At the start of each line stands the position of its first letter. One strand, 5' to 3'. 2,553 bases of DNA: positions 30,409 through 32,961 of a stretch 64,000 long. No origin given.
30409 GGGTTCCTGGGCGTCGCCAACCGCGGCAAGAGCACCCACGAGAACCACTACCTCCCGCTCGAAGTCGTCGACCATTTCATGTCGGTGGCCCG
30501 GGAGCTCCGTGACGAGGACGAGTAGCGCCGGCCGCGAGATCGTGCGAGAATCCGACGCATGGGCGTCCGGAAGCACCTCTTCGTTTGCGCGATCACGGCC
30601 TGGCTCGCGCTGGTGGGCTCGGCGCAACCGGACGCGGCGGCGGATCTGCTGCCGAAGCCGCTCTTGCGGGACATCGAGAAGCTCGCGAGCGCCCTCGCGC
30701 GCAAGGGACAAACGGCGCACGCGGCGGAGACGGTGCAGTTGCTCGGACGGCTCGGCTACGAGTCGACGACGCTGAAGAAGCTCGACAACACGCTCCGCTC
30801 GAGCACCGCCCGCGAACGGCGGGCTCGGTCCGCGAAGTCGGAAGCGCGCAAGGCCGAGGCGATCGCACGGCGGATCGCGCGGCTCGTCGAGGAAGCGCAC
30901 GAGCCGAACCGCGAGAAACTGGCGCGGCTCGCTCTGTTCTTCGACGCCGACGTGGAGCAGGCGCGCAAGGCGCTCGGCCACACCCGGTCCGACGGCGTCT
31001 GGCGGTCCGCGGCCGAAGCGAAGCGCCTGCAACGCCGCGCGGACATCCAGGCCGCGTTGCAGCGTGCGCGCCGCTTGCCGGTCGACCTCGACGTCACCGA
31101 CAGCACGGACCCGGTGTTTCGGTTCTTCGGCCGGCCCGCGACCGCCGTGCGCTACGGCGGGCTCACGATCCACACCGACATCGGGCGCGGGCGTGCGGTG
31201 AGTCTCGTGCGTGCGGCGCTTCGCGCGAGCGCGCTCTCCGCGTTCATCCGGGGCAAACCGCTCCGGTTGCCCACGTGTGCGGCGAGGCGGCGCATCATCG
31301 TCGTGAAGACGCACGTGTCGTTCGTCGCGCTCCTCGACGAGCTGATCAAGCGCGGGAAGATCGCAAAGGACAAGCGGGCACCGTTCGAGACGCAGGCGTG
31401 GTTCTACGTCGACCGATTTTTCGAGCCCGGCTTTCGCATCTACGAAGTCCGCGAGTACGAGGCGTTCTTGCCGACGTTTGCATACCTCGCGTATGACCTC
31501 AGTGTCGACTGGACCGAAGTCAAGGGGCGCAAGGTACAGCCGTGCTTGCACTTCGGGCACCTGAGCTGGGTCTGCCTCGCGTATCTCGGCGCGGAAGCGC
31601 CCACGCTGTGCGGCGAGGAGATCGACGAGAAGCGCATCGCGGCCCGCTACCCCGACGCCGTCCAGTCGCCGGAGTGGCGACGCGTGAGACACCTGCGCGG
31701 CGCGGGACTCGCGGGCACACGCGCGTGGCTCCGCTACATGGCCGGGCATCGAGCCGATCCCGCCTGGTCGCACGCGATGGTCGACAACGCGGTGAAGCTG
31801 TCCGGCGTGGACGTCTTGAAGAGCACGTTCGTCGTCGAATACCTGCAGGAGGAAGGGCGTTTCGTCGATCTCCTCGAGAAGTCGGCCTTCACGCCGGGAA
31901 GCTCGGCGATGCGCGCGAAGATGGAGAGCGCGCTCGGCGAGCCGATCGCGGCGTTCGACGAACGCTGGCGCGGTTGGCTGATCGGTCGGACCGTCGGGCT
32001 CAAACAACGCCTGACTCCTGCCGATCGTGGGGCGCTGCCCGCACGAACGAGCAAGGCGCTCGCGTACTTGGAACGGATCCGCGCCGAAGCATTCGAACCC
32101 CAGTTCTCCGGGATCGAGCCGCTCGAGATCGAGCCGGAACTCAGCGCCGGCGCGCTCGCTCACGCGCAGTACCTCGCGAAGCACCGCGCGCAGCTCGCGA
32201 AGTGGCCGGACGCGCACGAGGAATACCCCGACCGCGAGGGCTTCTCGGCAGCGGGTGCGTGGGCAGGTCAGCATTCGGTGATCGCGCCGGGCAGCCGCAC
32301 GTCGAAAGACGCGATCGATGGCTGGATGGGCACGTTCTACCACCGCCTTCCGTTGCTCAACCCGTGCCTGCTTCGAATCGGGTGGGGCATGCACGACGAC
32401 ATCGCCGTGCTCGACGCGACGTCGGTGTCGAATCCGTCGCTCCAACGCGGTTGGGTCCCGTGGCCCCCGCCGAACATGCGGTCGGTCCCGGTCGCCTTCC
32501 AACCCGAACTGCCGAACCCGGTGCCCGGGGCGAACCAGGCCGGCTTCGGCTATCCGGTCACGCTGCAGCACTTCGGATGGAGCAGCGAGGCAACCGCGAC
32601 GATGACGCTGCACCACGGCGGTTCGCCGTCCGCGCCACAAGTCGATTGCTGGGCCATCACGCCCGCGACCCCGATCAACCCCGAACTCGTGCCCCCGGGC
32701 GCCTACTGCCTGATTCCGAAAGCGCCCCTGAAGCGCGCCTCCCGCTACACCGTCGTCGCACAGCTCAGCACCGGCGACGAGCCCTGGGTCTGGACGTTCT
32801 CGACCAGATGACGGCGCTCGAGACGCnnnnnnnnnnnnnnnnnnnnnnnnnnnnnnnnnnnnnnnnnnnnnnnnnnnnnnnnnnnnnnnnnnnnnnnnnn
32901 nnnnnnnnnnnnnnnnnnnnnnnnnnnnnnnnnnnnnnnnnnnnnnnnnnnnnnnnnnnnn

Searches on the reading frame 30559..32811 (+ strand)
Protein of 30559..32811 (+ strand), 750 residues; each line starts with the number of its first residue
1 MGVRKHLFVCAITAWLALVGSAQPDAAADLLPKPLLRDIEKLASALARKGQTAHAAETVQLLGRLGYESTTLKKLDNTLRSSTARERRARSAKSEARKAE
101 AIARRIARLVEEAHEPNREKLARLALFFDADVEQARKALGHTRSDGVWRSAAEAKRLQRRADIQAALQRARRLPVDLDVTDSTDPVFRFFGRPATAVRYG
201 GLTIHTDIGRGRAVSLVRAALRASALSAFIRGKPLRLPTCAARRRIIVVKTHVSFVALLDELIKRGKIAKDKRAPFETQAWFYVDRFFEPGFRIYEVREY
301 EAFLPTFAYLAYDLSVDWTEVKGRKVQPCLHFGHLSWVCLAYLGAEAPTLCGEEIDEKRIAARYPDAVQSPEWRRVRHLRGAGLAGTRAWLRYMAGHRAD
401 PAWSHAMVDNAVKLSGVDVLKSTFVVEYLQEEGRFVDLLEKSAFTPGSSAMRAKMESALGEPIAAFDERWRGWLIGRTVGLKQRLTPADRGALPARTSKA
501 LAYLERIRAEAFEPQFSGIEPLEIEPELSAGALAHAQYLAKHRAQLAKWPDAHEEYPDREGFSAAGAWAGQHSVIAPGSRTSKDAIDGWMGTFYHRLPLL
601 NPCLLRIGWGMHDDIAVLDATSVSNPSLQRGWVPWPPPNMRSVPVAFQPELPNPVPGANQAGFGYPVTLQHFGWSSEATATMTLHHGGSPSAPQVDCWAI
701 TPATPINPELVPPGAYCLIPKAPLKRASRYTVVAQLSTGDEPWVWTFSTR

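Call 30: search_protein_families(library=pfam, proteins=[window:30559-32811:+], max_evalue=0.01)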
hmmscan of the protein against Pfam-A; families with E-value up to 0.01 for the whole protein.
window:30559-32811:+ (750 aa): 1 family
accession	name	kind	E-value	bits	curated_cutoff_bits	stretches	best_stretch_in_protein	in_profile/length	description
PF00188.32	CAP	-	7.4e-07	30.5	21.1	1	517-613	11-104/117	Cysteine-rich secretory protein family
